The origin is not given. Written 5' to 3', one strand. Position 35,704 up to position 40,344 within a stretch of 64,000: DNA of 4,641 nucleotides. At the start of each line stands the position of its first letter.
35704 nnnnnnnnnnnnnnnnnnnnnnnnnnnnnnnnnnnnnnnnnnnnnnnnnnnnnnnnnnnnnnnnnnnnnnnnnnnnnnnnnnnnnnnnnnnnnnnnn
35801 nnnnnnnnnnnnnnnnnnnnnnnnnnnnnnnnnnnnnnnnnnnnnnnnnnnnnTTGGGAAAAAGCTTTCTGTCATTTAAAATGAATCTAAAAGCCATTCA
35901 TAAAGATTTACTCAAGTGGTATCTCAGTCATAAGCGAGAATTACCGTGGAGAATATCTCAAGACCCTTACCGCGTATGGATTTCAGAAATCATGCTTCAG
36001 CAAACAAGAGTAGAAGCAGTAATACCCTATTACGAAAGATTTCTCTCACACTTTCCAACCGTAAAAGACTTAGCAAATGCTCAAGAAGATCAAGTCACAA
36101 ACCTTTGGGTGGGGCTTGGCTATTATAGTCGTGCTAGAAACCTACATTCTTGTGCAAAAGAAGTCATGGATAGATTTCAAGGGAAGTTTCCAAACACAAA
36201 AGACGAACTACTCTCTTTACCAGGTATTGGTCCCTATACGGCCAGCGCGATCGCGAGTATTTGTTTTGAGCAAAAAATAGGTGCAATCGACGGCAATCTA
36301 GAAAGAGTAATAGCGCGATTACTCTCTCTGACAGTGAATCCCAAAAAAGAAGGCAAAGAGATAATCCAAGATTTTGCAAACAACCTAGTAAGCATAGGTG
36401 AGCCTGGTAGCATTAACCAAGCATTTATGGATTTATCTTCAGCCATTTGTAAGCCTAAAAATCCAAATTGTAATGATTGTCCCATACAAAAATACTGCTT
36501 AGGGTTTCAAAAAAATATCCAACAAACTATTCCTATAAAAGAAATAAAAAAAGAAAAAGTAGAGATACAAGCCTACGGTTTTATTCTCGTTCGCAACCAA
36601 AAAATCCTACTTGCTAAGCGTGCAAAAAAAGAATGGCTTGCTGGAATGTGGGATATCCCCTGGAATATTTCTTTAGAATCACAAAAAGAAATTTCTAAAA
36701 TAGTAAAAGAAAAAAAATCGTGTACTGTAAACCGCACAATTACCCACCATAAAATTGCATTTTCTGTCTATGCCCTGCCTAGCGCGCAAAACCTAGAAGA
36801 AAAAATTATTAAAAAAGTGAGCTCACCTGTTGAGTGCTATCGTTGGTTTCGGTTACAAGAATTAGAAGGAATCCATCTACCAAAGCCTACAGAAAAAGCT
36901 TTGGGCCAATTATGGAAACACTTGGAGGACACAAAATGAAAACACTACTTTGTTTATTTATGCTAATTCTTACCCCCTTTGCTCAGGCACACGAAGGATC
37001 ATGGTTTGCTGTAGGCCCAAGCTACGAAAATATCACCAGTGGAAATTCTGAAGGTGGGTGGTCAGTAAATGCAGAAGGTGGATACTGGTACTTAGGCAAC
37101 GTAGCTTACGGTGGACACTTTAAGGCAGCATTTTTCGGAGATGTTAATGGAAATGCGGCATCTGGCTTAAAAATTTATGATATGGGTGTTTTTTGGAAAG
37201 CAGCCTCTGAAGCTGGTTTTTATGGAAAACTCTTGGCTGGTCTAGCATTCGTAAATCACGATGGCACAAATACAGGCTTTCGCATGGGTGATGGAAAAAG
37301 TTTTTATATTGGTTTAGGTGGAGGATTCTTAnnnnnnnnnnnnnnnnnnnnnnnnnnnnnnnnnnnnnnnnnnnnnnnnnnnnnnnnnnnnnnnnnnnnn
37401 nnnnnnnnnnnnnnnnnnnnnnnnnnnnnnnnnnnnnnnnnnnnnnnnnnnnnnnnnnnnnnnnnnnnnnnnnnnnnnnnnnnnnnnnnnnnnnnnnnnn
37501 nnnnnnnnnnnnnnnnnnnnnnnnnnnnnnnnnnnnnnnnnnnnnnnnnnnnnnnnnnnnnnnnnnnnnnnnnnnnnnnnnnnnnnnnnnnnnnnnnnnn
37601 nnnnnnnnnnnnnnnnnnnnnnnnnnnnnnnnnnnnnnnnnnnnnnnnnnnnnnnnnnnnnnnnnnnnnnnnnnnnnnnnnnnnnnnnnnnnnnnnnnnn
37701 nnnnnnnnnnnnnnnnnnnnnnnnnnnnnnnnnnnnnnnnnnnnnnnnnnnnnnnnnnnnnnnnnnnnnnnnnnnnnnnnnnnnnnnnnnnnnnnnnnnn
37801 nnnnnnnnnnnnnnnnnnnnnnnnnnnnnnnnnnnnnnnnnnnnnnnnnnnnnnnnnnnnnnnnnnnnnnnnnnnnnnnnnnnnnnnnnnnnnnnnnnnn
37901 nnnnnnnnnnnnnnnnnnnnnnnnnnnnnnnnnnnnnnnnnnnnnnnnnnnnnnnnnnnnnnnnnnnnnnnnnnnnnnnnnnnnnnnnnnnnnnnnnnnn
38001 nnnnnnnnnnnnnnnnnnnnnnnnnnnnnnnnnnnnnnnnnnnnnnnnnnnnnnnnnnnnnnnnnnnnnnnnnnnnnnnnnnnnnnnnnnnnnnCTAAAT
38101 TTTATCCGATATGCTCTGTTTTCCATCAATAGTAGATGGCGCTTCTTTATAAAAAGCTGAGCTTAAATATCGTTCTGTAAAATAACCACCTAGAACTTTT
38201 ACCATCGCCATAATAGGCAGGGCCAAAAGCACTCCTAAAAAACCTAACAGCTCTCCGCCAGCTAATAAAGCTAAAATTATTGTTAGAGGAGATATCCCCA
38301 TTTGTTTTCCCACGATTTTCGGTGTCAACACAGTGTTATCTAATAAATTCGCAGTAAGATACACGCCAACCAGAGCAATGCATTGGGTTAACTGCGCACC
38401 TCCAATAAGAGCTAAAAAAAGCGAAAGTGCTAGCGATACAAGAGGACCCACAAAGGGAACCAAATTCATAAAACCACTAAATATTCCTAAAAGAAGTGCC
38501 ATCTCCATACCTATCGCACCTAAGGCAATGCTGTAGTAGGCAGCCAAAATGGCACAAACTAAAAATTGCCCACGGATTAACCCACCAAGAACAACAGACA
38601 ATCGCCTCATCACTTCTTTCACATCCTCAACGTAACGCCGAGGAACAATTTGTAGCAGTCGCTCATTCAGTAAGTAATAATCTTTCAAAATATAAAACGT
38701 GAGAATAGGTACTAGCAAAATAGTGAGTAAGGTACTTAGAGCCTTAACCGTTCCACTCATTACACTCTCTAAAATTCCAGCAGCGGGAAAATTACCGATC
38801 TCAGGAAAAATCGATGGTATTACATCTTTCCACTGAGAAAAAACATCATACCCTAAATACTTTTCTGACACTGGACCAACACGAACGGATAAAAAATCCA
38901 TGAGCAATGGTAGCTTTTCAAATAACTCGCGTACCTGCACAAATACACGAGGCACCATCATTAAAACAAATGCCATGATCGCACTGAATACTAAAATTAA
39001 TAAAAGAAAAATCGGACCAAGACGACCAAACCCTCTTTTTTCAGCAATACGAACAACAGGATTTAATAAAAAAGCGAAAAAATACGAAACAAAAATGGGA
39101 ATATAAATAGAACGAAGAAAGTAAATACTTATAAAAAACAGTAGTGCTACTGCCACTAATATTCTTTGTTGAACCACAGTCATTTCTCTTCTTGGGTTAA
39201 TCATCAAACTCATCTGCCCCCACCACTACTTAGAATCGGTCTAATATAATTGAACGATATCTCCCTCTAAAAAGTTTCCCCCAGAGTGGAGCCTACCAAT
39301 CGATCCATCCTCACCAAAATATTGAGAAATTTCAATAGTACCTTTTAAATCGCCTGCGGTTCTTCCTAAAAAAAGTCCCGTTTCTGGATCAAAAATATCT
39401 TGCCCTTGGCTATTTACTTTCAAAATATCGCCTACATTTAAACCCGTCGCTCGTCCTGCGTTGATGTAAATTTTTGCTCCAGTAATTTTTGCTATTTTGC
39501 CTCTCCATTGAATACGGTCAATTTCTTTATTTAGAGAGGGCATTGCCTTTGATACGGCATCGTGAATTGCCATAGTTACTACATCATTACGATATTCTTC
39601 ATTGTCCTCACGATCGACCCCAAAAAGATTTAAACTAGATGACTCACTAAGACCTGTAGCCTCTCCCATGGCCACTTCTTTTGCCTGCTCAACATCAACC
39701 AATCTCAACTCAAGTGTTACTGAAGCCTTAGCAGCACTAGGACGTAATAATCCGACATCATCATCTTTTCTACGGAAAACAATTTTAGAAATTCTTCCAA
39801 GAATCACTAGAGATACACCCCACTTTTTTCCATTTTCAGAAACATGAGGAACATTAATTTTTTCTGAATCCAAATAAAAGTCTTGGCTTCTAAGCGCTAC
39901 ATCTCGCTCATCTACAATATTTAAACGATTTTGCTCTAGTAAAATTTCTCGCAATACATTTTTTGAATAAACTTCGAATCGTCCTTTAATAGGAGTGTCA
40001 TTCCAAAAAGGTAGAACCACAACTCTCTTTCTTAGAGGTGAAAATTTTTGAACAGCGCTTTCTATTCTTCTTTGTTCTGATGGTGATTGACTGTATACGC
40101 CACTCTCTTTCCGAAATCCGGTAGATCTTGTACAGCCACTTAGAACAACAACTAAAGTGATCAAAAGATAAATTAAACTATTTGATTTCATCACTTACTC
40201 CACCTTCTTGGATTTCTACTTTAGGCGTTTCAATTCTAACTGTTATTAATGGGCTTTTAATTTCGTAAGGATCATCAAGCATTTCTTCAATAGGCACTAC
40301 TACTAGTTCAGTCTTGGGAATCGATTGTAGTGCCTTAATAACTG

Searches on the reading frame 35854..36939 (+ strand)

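Call 58: search_protein_families(library=pfam, proteins=[window:35854-36939:+], max_evalue=0.0001)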
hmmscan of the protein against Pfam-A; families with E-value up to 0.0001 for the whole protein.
window:35854-36939:+ (361 aa): 3 families
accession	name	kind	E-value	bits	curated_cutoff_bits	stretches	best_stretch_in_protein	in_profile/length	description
PF00730.31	HhH-GPD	-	3.6e-21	76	26.2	1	43-168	1-99/108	HhH-GPD superfamily base excision DNA repair protein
PF14815.12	NUDIX_4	-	4.2e-11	43.1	35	1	243-350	3-111/113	NUDIX domain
PF00633.29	HHH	-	1.4e-10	40.9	24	1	107-136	1-30/30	Helix-hairpin-helix motif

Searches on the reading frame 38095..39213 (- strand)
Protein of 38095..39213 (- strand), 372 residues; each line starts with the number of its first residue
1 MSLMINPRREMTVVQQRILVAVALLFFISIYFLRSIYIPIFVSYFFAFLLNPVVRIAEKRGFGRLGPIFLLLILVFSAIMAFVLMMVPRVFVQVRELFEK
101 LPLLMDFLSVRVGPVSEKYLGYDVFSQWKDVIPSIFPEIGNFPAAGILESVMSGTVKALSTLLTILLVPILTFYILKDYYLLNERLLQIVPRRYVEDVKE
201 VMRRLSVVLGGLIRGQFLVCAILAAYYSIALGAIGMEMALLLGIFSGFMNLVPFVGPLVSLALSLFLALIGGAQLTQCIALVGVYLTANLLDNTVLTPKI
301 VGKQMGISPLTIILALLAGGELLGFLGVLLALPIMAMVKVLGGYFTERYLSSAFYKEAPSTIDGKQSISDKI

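Call 58: search_protein_families(library=pfam, proteins=[window:38095-39213:-], max_evalue=0.0001)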
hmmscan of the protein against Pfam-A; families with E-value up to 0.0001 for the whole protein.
window:38095-39213:- (372 aa): 1 family
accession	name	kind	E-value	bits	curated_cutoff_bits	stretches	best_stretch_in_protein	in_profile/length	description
PF01594.21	AI-2E_transport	-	1.4e-55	189.2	34.3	1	18-341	3-322/327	AI-2E family transporter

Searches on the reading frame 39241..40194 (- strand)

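Call 58: search_protein_families(library=pfam, proteins=[window:39241-40194:-], max_evalue=0.0001)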
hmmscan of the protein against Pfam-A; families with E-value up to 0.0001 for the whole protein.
window:39241-40194:- (317 aa): 1 family
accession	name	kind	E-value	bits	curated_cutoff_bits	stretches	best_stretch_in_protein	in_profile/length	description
PF03783.19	CsgG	-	4.8e-06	26.5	20.8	1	113-232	77-208/210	Curli production assembly/transport component CsgG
